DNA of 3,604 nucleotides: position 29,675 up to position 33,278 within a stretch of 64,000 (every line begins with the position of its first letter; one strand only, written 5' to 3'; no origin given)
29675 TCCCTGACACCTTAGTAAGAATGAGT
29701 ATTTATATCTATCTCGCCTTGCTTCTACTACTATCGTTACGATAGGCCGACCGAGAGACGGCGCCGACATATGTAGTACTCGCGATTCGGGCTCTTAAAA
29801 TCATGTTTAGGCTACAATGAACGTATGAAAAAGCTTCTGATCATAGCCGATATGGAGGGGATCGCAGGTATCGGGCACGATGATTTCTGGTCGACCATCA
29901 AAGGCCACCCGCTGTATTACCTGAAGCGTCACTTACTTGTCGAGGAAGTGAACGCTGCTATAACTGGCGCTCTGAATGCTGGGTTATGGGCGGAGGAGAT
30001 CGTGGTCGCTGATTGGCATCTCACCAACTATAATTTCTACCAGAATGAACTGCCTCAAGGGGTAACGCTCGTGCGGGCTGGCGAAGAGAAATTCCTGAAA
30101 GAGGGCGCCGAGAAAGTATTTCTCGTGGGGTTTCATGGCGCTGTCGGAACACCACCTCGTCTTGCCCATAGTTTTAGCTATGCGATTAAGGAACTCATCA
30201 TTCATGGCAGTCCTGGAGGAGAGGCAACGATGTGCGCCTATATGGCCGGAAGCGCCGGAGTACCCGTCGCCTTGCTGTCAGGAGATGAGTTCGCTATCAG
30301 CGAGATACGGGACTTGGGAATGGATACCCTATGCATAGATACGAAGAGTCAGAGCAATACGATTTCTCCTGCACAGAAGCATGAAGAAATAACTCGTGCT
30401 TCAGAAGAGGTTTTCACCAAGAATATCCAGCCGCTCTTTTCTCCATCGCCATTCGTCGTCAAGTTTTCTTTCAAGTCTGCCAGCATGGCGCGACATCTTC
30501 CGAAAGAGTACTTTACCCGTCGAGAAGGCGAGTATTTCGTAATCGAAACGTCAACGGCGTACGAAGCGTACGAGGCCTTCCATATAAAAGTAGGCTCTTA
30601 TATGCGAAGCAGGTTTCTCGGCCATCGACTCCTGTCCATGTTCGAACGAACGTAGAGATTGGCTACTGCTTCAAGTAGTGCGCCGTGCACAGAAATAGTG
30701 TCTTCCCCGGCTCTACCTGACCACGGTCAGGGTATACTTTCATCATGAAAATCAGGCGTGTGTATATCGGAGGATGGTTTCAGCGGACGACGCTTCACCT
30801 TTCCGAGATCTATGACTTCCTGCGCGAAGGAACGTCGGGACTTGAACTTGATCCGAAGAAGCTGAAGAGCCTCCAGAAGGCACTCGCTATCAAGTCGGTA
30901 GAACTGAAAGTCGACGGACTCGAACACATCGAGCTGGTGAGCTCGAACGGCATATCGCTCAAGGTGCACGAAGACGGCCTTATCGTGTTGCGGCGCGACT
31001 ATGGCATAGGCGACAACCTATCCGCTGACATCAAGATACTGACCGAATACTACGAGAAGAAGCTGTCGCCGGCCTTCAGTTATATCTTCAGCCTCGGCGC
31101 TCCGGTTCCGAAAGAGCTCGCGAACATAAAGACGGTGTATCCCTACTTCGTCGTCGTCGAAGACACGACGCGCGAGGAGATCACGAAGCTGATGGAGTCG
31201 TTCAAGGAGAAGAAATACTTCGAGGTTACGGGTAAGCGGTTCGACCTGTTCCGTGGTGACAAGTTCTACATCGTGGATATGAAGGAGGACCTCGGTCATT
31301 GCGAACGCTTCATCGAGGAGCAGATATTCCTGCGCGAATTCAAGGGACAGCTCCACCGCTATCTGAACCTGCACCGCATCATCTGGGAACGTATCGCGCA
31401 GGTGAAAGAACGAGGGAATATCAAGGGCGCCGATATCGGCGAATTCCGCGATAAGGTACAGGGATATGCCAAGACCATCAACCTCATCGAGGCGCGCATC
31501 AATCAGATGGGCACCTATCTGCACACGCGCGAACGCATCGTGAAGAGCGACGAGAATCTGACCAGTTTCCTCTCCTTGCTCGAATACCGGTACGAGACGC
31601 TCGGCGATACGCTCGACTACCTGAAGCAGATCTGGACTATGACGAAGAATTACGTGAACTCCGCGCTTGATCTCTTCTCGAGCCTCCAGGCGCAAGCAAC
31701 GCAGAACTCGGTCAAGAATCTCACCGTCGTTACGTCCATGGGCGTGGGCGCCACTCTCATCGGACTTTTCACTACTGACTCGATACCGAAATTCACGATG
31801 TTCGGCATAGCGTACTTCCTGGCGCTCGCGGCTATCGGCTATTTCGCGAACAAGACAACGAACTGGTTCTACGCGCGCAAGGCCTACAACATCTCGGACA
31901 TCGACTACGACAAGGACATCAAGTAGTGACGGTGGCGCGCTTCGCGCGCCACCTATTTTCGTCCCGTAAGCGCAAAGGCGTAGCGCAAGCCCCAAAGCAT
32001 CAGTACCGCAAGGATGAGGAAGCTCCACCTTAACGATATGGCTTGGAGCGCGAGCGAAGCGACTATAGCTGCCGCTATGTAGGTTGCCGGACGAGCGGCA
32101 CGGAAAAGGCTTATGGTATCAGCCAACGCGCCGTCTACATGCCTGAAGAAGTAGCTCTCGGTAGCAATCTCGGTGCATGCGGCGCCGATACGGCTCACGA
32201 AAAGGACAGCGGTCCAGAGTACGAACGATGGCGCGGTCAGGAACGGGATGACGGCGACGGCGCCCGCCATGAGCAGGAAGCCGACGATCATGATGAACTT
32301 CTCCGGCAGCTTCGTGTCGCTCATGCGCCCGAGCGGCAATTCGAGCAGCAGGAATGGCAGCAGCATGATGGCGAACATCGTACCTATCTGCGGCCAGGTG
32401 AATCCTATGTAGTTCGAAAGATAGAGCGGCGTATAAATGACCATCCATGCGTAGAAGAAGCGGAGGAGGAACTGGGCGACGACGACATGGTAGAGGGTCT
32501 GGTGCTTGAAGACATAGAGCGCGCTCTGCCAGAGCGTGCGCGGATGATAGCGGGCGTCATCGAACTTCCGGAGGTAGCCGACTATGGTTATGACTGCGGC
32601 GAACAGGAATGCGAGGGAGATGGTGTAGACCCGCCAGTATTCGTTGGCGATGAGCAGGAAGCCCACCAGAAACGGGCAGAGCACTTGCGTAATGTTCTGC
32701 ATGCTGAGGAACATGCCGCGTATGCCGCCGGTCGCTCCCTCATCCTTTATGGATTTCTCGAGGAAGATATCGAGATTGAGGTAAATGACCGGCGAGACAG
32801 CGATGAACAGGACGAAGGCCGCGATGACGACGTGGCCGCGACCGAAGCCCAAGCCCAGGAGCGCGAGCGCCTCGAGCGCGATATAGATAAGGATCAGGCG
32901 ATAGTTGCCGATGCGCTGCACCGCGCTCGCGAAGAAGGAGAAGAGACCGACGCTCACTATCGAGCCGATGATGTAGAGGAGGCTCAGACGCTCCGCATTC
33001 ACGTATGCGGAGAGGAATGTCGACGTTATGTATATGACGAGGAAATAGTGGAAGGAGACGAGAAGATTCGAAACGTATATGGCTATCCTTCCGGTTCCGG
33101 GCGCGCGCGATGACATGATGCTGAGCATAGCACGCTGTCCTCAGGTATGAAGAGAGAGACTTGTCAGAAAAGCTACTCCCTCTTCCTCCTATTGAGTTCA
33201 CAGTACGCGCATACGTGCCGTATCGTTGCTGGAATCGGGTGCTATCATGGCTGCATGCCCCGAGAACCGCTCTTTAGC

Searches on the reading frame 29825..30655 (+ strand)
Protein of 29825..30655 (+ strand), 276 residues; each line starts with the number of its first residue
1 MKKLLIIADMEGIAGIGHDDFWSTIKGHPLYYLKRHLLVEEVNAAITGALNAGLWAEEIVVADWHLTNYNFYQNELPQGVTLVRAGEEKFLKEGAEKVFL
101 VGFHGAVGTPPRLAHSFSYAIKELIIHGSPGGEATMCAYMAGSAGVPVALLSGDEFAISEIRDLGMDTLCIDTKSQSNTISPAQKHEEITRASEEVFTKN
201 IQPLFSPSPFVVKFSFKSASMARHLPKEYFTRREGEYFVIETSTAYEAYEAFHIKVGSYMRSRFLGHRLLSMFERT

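Call 4: search_protein_families(library=pfam, proteins=[window:29825-30655:+])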
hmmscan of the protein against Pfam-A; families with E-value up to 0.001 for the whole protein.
window:29825-30655:+ (276 aa): 1 family
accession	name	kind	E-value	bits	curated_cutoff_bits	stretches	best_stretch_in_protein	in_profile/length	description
PF04951.18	Peptidase_M55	-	1e-40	140.3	25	1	3-253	2-263/264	D-aminopeptidase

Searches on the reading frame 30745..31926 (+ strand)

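Call 5: search_protein_families(library=pfam, proteins=[window:30745-31926:+])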
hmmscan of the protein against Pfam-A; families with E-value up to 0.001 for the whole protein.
window:30745-31926:+ (393 aa): 1 family
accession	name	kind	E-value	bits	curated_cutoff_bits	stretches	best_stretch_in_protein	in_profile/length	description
PF01544.23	CorA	-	9.8e-05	22.2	27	0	282-340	193-251/292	CorA-like Mg2+ transporter protein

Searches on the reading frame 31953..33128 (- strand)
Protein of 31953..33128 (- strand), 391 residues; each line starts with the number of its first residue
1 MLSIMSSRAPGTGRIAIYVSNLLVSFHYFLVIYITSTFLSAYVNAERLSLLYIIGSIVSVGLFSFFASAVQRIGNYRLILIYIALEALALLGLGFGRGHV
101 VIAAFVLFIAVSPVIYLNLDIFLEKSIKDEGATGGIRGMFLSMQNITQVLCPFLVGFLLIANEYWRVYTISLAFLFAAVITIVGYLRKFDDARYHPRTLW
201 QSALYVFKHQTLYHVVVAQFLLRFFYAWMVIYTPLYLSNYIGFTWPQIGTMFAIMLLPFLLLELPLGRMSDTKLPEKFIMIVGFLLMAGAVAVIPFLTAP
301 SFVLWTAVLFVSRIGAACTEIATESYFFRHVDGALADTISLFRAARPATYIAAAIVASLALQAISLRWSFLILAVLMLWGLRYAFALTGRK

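Call 5: search_protein_families(library=pfam, proteins=[window:31953-33128:-])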
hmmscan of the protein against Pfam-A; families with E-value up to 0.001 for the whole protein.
window:31953-33128:- (391 aa): 1 family
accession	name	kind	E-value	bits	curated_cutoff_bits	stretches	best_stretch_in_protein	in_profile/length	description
PF07690.21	MFS_1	-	5.5e-16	58.9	33.4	2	216-380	2-164/347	Major Facilitator Superfamily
